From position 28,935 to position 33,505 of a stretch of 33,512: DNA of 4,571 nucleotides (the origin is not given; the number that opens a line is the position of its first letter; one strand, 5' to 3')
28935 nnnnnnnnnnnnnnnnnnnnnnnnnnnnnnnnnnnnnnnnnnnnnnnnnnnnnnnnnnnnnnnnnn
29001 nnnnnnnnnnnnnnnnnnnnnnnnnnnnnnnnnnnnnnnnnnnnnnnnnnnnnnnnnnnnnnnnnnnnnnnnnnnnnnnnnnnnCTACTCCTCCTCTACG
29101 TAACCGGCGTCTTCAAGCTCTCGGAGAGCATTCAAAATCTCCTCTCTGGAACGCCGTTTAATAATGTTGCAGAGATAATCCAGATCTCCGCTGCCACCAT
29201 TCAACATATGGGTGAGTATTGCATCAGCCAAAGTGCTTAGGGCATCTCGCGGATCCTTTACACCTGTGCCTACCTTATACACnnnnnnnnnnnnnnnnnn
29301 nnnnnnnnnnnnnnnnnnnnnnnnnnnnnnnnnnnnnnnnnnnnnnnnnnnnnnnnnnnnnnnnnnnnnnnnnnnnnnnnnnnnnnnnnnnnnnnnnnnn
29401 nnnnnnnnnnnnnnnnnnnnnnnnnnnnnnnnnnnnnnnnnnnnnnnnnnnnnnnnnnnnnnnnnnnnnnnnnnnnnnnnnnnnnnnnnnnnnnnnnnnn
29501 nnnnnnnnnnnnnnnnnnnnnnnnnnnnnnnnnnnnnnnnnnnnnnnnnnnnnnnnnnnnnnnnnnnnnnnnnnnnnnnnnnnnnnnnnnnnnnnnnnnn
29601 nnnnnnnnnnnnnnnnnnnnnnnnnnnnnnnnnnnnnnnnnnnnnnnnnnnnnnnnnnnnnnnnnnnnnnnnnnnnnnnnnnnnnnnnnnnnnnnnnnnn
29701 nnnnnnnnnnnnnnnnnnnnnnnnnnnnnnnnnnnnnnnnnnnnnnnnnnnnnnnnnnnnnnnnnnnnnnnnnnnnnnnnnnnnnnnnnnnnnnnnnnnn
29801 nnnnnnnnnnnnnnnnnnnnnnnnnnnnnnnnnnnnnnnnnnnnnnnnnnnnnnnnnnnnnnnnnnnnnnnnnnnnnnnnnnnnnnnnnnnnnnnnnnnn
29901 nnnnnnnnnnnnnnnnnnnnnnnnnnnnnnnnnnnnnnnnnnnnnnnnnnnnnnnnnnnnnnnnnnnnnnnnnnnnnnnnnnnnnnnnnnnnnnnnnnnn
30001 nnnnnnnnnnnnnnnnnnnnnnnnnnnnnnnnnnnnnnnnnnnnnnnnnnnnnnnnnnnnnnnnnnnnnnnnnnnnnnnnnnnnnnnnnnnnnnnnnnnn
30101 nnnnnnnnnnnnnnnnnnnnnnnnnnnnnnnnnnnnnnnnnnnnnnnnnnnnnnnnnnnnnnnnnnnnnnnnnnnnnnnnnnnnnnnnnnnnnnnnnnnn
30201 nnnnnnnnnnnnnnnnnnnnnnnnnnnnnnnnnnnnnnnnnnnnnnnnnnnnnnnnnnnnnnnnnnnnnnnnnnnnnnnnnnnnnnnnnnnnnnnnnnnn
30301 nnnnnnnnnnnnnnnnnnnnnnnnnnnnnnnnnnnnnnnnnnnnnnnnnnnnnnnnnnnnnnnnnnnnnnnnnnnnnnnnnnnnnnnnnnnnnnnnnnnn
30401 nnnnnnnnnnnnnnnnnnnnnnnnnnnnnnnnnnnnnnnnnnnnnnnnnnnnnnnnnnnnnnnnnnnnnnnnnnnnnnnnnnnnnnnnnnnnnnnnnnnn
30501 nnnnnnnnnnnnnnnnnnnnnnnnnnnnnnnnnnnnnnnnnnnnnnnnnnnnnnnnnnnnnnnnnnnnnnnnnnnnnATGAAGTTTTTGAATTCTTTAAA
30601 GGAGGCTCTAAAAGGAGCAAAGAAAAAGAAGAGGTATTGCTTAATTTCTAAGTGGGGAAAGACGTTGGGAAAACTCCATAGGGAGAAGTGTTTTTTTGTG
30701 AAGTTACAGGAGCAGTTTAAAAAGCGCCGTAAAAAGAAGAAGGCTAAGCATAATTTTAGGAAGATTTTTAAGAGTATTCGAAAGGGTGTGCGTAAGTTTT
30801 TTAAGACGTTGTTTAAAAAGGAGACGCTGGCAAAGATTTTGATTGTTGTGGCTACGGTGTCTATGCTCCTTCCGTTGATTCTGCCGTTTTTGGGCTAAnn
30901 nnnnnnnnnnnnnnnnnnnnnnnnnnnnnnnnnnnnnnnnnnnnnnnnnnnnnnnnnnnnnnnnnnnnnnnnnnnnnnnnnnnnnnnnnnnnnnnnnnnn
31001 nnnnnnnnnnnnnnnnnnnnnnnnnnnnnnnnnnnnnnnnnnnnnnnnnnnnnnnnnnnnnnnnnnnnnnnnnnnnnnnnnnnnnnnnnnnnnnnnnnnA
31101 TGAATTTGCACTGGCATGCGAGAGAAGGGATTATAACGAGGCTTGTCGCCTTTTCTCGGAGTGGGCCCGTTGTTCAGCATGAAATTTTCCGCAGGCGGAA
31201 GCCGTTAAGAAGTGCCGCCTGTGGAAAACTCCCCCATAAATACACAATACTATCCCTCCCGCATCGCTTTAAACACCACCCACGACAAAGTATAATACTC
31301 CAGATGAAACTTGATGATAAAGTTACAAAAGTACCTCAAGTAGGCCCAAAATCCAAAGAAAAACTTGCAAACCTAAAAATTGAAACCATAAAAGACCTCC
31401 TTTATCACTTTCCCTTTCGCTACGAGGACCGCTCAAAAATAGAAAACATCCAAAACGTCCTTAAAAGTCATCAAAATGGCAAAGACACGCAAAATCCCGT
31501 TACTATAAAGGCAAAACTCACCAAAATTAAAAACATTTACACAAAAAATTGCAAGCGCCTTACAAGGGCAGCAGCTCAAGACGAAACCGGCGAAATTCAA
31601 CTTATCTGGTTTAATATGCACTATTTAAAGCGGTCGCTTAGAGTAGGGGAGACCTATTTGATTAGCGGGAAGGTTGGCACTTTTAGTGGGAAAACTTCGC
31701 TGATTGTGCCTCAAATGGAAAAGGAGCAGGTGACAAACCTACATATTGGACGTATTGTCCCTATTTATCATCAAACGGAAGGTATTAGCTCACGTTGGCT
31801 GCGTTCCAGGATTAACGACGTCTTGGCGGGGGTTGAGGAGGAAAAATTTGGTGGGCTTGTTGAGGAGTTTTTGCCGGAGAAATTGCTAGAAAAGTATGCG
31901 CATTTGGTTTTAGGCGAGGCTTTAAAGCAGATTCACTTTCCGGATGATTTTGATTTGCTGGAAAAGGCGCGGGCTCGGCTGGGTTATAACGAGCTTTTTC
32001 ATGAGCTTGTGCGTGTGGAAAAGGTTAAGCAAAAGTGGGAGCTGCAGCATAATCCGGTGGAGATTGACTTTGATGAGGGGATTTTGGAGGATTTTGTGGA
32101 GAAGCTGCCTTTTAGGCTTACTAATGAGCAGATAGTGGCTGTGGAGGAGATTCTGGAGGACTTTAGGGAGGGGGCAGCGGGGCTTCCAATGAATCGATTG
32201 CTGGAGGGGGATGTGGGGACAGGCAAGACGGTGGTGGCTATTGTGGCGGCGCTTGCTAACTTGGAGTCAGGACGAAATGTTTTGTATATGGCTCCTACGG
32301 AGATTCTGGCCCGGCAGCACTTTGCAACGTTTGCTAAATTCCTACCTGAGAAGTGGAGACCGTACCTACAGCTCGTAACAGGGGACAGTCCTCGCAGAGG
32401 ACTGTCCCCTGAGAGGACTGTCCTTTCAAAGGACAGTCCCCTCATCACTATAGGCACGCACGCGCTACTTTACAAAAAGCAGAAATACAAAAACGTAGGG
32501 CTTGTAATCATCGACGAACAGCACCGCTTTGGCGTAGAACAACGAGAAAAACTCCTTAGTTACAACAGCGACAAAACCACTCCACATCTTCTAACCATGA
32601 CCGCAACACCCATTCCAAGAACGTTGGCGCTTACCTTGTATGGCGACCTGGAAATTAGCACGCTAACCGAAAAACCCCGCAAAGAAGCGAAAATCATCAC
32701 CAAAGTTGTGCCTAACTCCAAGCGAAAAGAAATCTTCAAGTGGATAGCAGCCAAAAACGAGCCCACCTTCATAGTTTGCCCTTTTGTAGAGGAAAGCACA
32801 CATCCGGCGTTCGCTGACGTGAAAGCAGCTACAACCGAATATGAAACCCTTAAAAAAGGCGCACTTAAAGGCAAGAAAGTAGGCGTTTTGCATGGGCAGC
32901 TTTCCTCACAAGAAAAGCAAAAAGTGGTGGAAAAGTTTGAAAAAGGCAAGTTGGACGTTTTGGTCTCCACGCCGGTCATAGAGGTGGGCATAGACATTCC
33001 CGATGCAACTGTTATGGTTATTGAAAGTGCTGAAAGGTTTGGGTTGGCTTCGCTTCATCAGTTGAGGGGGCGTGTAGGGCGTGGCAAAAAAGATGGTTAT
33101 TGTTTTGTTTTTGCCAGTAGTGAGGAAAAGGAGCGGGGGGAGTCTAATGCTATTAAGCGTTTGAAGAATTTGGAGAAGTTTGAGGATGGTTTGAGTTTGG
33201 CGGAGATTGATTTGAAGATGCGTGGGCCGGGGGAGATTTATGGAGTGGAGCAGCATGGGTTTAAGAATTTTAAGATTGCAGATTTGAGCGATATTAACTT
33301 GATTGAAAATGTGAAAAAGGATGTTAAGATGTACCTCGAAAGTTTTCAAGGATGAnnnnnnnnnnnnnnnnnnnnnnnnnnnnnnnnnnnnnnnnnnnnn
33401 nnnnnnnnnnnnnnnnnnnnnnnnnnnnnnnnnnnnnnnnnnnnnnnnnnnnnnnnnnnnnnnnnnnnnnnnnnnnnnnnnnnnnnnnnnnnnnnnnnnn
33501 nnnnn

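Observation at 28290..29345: Cassette of four translationally coupled 65-76 aa ORFs forming a paralogous helical-hairpin family, wedged between the PBP gene and tyrS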

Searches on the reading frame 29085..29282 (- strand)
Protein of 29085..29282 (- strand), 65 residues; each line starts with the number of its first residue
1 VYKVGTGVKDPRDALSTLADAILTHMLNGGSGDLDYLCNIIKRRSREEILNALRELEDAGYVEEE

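Call 4: search_protein_families(library=pfam, proteins=[window:29085-29282:-], max_evalue=10)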
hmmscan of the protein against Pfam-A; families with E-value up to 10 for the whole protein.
window:29085-29282:- (65 aa): 2 families
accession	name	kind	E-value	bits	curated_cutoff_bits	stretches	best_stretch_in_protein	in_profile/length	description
PF13730.12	HTH_36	-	0.012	15.8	25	1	28-62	19-55/55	Helix-turn-helix domain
PF08222.17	HTH_CodY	-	0.035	14.2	27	1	46-63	18-35/61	CodY helix-turn-helix domain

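Call 5: search_protein_families(library=phrogs, proteins=[window:29085-29282:-], max_evalue=10)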
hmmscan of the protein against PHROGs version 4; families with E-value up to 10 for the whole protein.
window:29085-29282:- (65 aa): 5 families
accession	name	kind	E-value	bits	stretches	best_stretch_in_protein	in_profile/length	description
phrog_2440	-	transcription regulation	0.0046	17.9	1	8-64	19-77/126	transcriptional regulator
phrog_5025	-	unknown function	0.065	14.7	1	41-61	6-26/74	-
phrog_13180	-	unknown function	0.13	13.3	1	10-57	3-52/58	-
phrog_1456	-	DNA, RNA and nucleotide metabolism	0.15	12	1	14-63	25-76/365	DNA binding protein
phrog_270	-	DNA, RNA and nucleotide metabolism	0.19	12.1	1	35-64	71-99/383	replication initiation protein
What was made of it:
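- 29085..29282 (-): Gene A: 65 aa, GTG start, acidic (pI 4.7), three predicted helices, weak HTH-like signal. Weak family hits: HTH_36 E = 0.012, CodY-HTH E = 0.035, phrog_2440 (transcriptional regulator) E = 0.0046 (calls 4, 5).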

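Call 36: search_protein_families(library=padloc, proteins=[window:29085-29282:-], max_evalue=10)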
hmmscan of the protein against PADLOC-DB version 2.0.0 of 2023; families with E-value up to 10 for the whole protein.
window:29085-29282:- (65 aa): 0 families

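Call 37: search_protein_families(library=ncbifam, proteins=[window:29085-29282:-], max_evalue=10)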
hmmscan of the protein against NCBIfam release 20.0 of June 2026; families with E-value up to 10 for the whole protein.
window:29085-29282:- (65 aa): 1 family
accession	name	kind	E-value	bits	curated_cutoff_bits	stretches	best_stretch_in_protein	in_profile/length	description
NF009788.0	PRK13280.2-3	equivalog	0.034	13.5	474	1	4-57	174-226/283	N-glycosylase/DNA lyase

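Call 62: search_solved_structures(query=window:29088-29282:-, max_evalue=10, show_alignments=3)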
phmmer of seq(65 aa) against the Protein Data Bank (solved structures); distinct sequences matched with E-value up to 10: 15.
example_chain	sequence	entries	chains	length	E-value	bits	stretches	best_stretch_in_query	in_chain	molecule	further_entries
2h0l_A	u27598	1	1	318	0.29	14.8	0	18-56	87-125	Annexin A5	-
2h0k_A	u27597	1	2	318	0.29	14.8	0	18-56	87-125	Annexin A5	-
1bc0_A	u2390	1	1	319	0.33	14.6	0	18-56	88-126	ANNEXIN V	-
2ran_A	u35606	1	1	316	0.33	14.6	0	18-56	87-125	ANNEXIN V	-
1bcz_A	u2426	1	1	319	0.34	14.6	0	18-56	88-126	ANNEXIN V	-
1n42_A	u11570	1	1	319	0.34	14.6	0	18-56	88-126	Annexin V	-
1g5n_A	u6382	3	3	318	0.34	14.6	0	18-56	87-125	ANNEXIN V | Annexin A5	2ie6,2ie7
1bcw_A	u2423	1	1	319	0.34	14.6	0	18-56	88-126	ANNEXIN V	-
2h0m_A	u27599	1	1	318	0.34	14.6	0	18-56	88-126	Annexin A5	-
1a8a_A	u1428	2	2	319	0.34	14.6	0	18-56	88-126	ANNEXIN V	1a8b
1bcy_A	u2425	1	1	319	0.34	14.6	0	18-56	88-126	ANNEXIN V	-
1n41_A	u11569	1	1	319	0.34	14.6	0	18-56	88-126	annexin V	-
1n44_A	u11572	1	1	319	0.34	14.6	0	18-56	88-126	Annexin V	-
1bc3_A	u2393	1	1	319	0.35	14.5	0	18-56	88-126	ANNEXIN V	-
1bc1_A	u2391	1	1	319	0.35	14.5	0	18-56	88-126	ANNEXIN V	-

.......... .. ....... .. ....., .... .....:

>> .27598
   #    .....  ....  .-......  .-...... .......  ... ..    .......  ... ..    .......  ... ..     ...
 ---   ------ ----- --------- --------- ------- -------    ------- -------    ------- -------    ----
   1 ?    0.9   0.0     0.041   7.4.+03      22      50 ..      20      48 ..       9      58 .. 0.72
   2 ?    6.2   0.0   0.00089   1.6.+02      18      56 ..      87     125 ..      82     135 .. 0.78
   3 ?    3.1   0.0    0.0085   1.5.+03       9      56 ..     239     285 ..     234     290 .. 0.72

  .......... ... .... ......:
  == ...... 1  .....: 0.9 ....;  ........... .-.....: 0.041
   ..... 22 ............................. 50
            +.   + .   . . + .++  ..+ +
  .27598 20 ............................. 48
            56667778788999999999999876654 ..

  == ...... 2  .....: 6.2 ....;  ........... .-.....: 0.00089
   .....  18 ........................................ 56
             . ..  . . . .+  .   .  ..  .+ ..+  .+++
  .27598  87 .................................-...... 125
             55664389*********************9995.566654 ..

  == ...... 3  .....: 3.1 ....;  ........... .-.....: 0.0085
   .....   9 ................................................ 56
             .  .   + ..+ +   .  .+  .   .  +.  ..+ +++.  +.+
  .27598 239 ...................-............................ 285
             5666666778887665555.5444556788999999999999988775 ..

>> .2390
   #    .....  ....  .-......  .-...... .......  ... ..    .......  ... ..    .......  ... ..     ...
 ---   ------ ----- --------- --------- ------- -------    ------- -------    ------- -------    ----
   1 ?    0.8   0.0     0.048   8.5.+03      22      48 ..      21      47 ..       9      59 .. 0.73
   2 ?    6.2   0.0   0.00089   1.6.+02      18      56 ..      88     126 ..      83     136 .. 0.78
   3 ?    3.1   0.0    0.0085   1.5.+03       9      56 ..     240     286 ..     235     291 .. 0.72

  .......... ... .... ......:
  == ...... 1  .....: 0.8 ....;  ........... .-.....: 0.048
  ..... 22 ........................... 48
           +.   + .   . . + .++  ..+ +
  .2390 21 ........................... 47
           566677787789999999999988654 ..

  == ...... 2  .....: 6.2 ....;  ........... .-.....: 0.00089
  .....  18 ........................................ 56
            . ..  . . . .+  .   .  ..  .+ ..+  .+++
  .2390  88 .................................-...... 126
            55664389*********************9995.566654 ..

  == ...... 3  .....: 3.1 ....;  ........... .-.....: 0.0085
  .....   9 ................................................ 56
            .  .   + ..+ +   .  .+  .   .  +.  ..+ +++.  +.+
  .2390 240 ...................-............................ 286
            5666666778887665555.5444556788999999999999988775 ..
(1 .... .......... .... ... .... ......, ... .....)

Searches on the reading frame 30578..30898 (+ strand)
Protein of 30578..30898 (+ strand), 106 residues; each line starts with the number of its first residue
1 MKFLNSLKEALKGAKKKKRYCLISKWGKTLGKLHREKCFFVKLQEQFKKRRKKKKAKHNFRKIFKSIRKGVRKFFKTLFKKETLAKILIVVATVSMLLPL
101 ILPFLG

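Call 73: search_protein_families(library=pfam, proteins=[window:30578-30898:+], max_evalue=0.001)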
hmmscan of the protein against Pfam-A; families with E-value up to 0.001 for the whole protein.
window:30578-30898:+ (106 aa): 1 family
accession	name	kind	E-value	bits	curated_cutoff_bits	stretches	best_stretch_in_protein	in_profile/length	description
PF01010.25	Proton_antipo_C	-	0.00083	19.5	26.8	1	12-101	19-105/243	NADH-dehyrogenase subunit F, TMs, (complex I) C-terminus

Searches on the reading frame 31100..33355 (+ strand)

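Call 73: search_protein_families(library=pfam, proteins=[window:31100-33355:+], max_evalue=0.001)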
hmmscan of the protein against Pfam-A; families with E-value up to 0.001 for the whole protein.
window:31100-33355:+ (751 aa): 8 families
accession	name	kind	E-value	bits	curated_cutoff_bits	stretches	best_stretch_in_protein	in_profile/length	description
PF17191.10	RecG_wedge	-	6.7e-26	91.2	23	1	79-242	6-159/162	RecG wedge domain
PF00270.35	DEAD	-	1.5e-22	80.5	26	1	364-509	15-164/167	DEAD/DEAH box helicase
PF00271.37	Helicase_C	-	3.3e-20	72.8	23.5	1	550-662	12-109/110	Helicase conserved C-terminal domain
PF04851.21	ResIII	-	3.2e-16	60.1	22.5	1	339-504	3-162/164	Type III restriction enzyme, res subunit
PF01336.31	tRNA_anti-codon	-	7.7e-10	39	27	1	134-208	1-74/75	OB-fold nucleic acid binding domain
PF22590.2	Cas3-like_C_2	-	1.7e-09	38.3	27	1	572-663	10-105/106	CRISPR-associated nuclease/helicase Cas3, C-terminal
PF19833.4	RecG_dom3_C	-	1.2e-05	25.7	26.8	1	695-738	2-47/87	ATP-dependent DNA helicase RecG, domain 3, C-terminal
PF13604.12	AAA_30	-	0.00025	21.3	27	0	365-490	20-113/191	AAA domain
